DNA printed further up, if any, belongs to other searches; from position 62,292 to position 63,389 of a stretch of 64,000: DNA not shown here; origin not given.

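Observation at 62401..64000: Partial type I R-M locus with a possible Abi/defence-type gene directly downstream of hsdS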

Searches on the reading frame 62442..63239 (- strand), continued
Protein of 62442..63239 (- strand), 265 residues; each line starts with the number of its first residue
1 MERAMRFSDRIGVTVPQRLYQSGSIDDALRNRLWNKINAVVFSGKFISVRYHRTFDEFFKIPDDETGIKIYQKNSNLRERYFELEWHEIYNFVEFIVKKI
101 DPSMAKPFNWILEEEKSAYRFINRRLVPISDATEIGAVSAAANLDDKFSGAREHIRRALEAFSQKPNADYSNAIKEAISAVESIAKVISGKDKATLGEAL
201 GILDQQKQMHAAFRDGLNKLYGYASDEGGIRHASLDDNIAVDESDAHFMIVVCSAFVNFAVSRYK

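Call 22: predict_structure(alignment_id=A1)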
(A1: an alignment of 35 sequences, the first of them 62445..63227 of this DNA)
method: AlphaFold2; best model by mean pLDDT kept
length: 261 residues; sequences in the alignment: 35
mean_pLDDT: 86.5   pTM: 0.59
mean pLDDT of the five models: 86.5, 86.5, 86.3, 83.9, 83.3
residues with pLDDT >= 90: 136; 70-90: 94; 50-70: 31; < 50: 0
segments of 3 or more residues with pLDDT < 50: none
pLDDT, mean of each block of 10 residues (from residue 1): 62 65 93 90 92 94 91 96 94 96 90 86 77 89 96 88 83 93 92 89 89 80 66 72 90 93 88
secondary structure, 60 per line:
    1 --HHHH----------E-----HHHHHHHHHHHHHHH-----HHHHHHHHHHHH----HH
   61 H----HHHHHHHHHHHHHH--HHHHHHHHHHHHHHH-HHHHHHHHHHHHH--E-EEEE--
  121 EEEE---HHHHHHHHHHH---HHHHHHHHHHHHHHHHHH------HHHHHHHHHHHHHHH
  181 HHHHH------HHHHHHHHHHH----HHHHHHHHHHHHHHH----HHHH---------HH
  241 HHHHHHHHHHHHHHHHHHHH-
elements in order: H3-6 H23-37 H43-54 H66-79 H82-96 H98-110 E115-118 E121-124 H128-138 H142-159 H166-185 H192-202 H207-221 H226-229 H239-260

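Call 24: search_solved_structures(query=A1, max_evalue=10, show_alignments=2)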
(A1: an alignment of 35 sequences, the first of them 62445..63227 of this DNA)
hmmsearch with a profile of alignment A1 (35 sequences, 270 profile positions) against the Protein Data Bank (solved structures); distinct sequences matched with E-value up to 10: 1.
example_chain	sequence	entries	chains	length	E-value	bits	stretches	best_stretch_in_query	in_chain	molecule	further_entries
3aei_A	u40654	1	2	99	0.66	12.8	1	104-158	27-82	Prefoldin beta subunit 2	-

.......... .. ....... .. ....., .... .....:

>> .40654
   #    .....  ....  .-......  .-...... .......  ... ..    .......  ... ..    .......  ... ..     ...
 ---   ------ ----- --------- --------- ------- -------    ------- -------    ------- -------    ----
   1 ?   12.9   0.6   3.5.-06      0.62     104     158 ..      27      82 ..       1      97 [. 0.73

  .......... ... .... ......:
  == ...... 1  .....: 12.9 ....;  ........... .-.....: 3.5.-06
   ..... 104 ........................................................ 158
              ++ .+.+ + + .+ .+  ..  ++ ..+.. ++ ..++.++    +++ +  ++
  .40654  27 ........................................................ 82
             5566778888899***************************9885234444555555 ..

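Call 41: search_protein_families(library=pfam, alignment_id=A3, max_evalue=0.00001)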
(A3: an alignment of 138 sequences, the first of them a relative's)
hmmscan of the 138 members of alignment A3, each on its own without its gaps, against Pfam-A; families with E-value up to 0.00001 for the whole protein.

A. member 1, L001:9435-9941:+ (169 aa): 1 family
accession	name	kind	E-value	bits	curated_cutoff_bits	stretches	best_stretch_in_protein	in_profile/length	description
PF09954.14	DUF2188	-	4.1e-08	33.7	22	1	109-147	3-41/62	Uncharacterized protein conserved in bacteria (DUF2188)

B. families by the number of members that match (of 138 scanned): 171 families (the first 25 are shown)
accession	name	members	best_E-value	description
PF01555.25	N6_N4_Mtase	3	2.3e-41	DNA methylase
PF02934.20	GatB_N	2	5.9e-123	GatB/GatE catalytic domain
PF13310.11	Virulence_RhuM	2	7.5e-109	Virulence protein RhuM family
PF00117.34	GATase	2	1.2e-60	Glutamine amidotransferase class-I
PF02637.23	GatB_Yqey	2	2.1e-53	GatB domain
PF01012.27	ETF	2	8.6e-50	Electron transfer flavoprotein domain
PF00326.27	Peptidase_S9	2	1.2e-46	Prolyl oligopeptidase family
PF00239.26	Resolvase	2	1.1e-38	Resolvase, N terminal domain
PF17760.6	UvrA_inter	2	1.5e-37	UvrA interaction domain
PF17755.6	UvrA_DNA-bind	2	2.5e-36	UvrA DNA-binding domain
PF13304.12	AAA_21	2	2.3e-32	AAA domain, putative AbiEii toxin, Type IV TA system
PF01609.27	DDE_Tnp_1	2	1.4e-31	Transposase DDE domain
PF01546.33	Peptidase_M20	2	3e-28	Peptidase family M20/M25/M40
PF00005.33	ABC_tran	2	1.2e-23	ABC transporter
PF08534.16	Redoxin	2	5.7e-21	Redoxin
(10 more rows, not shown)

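Call 42: search_protein_families(library=padloc, alignment_id=A3, max_evalue=1e-10)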
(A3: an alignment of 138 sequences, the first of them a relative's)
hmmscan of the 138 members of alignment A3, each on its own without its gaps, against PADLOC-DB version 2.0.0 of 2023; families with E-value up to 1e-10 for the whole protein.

A. member 1, L001:9435-9941:+ (169 aa): 0 families

B. families by the number of members that match (of 138 scanned): 104 families (the first 25 are shown)
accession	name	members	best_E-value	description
PDLC04871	PDC-S05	3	7.2e-116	-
PDLC03387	MTase_II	3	1.7e-20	Type II methyltransferase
PDLC03632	MTase_III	2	1e-157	Type III methyltransferase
PDLC04851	PDC-S05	2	4.7e-141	-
PDLC04853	PDC-S05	2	2e-137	-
PDLC04852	PDC-S05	2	1.8e-136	-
PDLC04868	PDC-S05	2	2.4e-128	-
PDLC04843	PDC-S05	2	2.8e-128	-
PDLC04965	PDC-S23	2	2.9e-127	-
PDLC04963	PDC-S23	2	2.8e-120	-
PDLC04964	PDC-S23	2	5.4e-113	-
PDLC04864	PDC-S05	2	2.7e-108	-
PDLC04135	mad3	2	3e-104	mads_3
PDLC04870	PDC-S05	2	7e-91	-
PDLC04876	PDC-S05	2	1.7e-68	-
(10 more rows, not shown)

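Call 43: find_encoding_contigs(protein=P0002, flank=8000, max_places=2)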
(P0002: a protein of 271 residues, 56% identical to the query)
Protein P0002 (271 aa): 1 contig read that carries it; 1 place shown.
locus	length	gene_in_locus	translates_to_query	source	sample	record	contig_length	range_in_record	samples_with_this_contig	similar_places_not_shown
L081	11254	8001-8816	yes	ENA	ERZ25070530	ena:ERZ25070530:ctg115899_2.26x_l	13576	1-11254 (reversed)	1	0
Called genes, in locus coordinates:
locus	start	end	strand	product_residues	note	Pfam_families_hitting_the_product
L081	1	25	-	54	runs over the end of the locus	-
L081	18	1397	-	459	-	PF02347:GDC-P, PF01053:Cys_Met_Meta_PP (weak)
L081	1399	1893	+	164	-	PF13577:SnoaL_4, PF13474:SnoaL_3 (weak), PF14534:DUF4440 (weak), PF00866:Ring_hydroxyl_B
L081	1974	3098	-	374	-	PF01513:NAD_kinase, PF20143:NAD_kinase_C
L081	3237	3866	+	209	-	-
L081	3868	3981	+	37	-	-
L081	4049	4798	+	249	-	-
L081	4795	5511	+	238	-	-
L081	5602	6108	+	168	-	-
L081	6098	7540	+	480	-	PF05876:GpA_ATPase, PF20454:GpA_nuclease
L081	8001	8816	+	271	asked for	PF18863:AbiJ_NTD4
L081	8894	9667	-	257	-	PF10137:CAP12-PCTIR_TIR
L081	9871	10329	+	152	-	-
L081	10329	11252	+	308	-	?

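Call 44: find_encoding_contigs(protein=P0005, flank=8000, max_places=2)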
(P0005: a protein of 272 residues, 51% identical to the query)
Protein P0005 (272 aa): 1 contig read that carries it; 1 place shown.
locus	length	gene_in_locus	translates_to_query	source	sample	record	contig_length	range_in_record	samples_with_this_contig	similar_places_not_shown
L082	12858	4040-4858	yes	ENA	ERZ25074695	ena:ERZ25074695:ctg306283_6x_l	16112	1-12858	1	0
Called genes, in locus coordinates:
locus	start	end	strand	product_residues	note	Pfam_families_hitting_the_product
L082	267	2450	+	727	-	PF19078:Big_12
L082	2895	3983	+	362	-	PF00589:Phage_integrase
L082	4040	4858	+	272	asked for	PF18863:AbiJ_NTD4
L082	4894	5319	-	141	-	-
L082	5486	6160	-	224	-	-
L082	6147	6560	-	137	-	PF03703:bPH_2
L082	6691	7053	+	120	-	PF13560:HTH_31, PF01381:HTH_3, PF12844:HTH_19, PF13443:HTH_26 (weak)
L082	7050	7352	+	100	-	-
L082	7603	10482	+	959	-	-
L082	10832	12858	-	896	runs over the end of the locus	PF19078:Big_12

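Call 45: search_dna_similar(query=window:62445-63227:-, collection=phages, mode=protein, max_rows=15)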
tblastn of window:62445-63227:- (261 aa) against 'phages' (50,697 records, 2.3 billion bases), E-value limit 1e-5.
Records with a match: 4; places in all: 4; records where one place covers at least 80% of the query: 4.
Best place of each record, by identity: <60% 4.
By first word of the organism name: Rhizobium 2; Bacteriophage 1; Curtobacterium 1.
By host as written in the record: Rhizobium etli Brasil5 2; - 1; Curtobacterium flaccumfaciens NRRL B-729 SEA 1.
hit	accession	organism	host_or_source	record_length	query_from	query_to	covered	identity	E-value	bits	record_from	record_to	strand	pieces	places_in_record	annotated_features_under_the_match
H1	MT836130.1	Bacteriophage sp.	human fecal samples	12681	1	261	100%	35.1%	2e-48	176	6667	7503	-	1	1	record has no annotation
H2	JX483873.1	Rhizobium phage RHEph01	Rhizobium etli Brasil5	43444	14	255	93%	31.7%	1e-24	108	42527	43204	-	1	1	hypothetical protein (x2)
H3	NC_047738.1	Rhizobium phage RHEph01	Rhizobium etli Brasil5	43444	14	255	93%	31.7%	1e-24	108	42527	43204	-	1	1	hypothetical protein (x2)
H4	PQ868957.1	Curtobacterium phage Barebow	Curtobacterium flaccumfaciens NRRL ...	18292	3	261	99%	25.4%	2e-17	87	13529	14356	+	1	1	17: hypothetical protein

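Call 46: search_dna_similar(query=window:62445-63227:-, collection=plasmids, mode=protein, max_rows=25)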
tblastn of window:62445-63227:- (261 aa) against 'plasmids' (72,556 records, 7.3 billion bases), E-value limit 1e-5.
Records with a match: 32; places in all: 32; records where one place covers at least 80% of the query: 26.
Best place of each record, by identity: <60% 32.
By first word of the organism name: Enterococcus 23; Piscirickettsia 2; Aquicella 1; Leptospira 1; Arthrobacter 1; Rahnella 1; Yersinia 1; Pantoea 1; Enterobacter 1.
By predicted mobility (MOB-suite, as given by PLSDB): conjugative 21; non-mobilizable 11.
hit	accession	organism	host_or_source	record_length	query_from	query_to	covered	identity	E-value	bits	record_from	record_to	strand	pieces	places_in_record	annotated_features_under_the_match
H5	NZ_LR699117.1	Aquicella lusitana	Borehole HDN1, spa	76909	1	255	98%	35.1%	1e-33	135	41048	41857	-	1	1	AbiJ-NTD4 domain-containing protein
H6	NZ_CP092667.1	Leptospira interrogans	Homo sapiens,blood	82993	2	259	99%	32.8%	2e-38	149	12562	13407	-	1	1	AbiJ-NTD4 domain-containing protein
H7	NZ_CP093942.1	Enterococcus faecium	Homo sapiens,blood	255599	21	255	90%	32.8%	4e-17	113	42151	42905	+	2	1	AbiJ-NTD4 domain-containing protein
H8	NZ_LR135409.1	Enterococcus faecium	-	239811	21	255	90%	32.8%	4e-17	113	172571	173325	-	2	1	AbiJ-NTD4 domain-containing protein | hypothetical protein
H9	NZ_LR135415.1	Enterococcus faecium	-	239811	21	255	90%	32.8%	4e-17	113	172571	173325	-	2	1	AbiJ-NTD4 domain-containing protein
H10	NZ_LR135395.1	Enterococcus faecium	-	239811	21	255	90%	32.8%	4e-17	113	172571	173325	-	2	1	AbiJ-NTD4 domain-containing protein | hypothetical protein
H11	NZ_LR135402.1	Enterococcus faecium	-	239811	21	255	90%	32.8%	4e-17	113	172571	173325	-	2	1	AbiJ-NTD4 domain-containing protein | hypothetical protein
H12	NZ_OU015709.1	Enterococcus faecium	Homo sapiens,Inguinal/Rectal swab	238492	21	255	90%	32.8%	4e-17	113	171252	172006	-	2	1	AbiJ-NTD4 domain-containing protein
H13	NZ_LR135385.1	Enterococcus faecium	-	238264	21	255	90%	32.8%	4e-17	113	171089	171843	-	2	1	AbiJ-NTD4 domain-containing protein | hypothetical protein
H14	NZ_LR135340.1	Enterococcus faecium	-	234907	21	255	90%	32.8%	4e-17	113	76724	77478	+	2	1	AbiJ-NTD4 domain-containing protein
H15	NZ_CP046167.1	Enterococcus faecium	Homo sapiens,urine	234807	21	255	90%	32.8%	4e-17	113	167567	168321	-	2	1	AbiJ-NTD4 domain-containing protein | hypothetical protein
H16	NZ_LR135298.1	Enterococcus faecium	-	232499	21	255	90%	32.8%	4e-17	113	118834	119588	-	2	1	AbiJ-NTD4 domain-containing protein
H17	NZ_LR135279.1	Enterococcus faecium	-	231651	21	255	90%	32.8%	4e-17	113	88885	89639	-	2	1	AbiJ-NTD4 domain-containing protein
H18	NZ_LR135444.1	Enterococcus faecium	-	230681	21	255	90%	32.8%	4e-17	113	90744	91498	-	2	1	AbiJ-NTD4 domain-containing protein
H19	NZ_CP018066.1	Enterococcus faecium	Homo sapiens,blood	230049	21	255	90%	32.8%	4e-17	113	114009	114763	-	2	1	AbiJ-NTD4 domain-containing protein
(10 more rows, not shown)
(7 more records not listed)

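Call 52: get_annotated_region(hit=H7, flank=6000)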
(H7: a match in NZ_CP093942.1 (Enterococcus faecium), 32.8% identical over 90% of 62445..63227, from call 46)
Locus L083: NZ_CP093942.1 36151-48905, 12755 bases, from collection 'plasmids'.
description: Enterococcus faecium strain NY2032 plasmid pNY2032-1, complete sequence
organism: Enterococcus faecium (NCBI taxid 1352)
taxonomy: Bacteria; Bacillota; Bacilli; Lactobacillales; Enterococcaceae; Enterococcus; Enterococcus faecium
host: -; source: Homo sapiens,blood; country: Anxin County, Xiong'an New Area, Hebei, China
typing (MOB-suite, as given by PLSDB): conjugative; replicon rep_cluster_893; relaxase MOBP; mating-pair formation MPF_T
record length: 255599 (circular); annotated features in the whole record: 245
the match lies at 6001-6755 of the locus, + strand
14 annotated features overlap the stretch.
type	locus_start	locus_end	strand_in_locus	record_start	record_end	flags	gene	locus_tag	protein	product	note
CDS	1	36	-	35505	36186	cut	-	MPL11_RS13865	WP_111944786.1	IS6 family transposase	-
CDS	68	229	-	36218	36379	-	-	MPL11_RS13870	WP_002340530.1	plasmid recombination protein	GO:0006310 - DNA recombination [Evidence IEA]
CDS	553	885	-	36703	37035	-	-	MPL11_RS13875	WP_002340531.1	hypothetical protein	-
CDS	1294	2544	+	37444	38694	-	-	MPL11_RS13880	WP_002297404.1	IS110 family transposase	-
CDS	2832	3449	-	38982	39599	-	-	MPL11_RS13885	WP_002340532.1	hypothetical protein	-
CDS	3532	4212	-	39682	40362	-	-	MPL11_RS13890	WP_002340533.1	IS6 family transposase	-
CDS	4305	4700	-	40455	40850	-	-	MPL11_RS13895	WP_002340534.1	hypothetical protein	-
CDS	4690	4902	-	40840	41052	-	-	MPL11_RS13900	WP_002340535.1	helix-turn-helix transcriptional regulator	-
CDS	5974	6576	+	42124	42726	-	-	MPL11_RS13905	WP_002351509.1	AbiJ-NTD4 domain-containing protein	-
CDS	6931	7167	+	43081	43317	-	-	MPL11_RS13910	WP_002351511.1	AbrB/MazE/SpoVT family DNA-binding domain-containing protein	-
CDS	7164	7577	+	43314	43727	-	-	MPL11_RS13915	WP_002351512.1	type II toxin-antitoxin system death-on-curing family toxin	-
CDS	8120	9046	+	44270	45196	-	-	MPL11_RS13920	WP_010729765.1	toll/interleukin-1 receptor domain-containing protein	GO:0007165 - signal transduction [Evidence IEA]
CDS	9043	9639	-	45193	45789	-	-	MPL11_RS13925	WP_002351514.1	recombinase family protein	GO:0006310 - DNA recombination [Evidence IEA]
CDS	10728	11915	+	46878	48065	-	-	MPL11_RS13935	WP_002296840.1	IS256-like element IS16 family transposase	GO:0006313 - DNA transposition [Evidence IEA]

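Call 53: get_annotated_region(hit=H6, flank=6000)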
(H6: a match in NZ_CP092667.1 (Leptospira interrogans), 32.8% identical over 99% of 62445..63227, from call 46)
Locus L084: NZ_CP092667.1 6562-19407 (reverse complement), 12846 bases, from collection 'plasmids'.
description: Leptospira interrogans strain FMAS_KG1 plasmid pLiSL26, complete sequence
organism: Leptospira interrogans (NCBI taxid 173)
taxonomy: Bacteria; Spirochaetota; Spirochaetia; Leptospirales; Leptospiraceae; Leptospira; Leptospira interrogans
host: -; source: Homo sapiens,blood; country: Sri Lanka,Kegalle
typing (MOB-suite, as given by PLSDB): non-mobilizable; replicon rep_cluster_216
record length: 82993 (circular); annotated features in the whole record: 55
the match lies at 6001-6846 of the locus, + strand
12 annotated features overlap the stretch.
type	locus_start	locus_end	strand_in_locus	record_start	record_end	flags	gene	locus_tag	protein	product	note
CDS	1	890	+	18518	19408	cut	-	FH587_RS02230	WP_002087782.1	histidine kinase N-terminal 7TM domain-containing protein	-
CDS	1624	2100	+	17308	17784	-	-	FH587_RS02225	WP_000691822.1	hypothetical protein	-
CDS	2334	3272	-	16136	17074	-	-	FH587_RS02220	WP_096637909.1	Rpn family recombination-promoting nuclease/putative transposase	-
CDS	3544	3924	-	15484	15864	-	-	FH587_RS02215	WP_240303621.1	hypothetical protein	-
CDS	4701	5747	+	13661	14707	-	-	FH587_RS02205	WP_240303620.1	hypothetical protein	-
CDS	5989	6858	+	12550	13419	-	-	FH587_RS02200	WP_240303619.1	AbiJ-NTD4 domain-containing protein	-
CDS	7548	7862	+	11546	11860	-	-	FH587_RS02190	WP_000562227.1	nucleotidyltransferase domain-containing protein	-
CDS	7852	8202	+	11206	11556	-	-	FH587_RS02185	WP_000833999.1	HepT-like ribonuclease domain-containing protein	-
CDS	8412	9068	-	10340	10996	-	-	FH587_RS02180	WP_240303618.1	ParB N-terminal domain-containing protein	-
CDS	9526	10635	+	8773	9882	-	-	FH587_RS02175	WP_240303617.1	hypothetical protein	-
CDS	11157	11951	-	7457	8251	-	-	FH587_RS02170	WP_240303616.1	hypothetical protein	-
CDS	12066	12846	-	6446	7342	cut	-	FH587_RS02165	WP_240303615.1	tetratricopeptide repeat protein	-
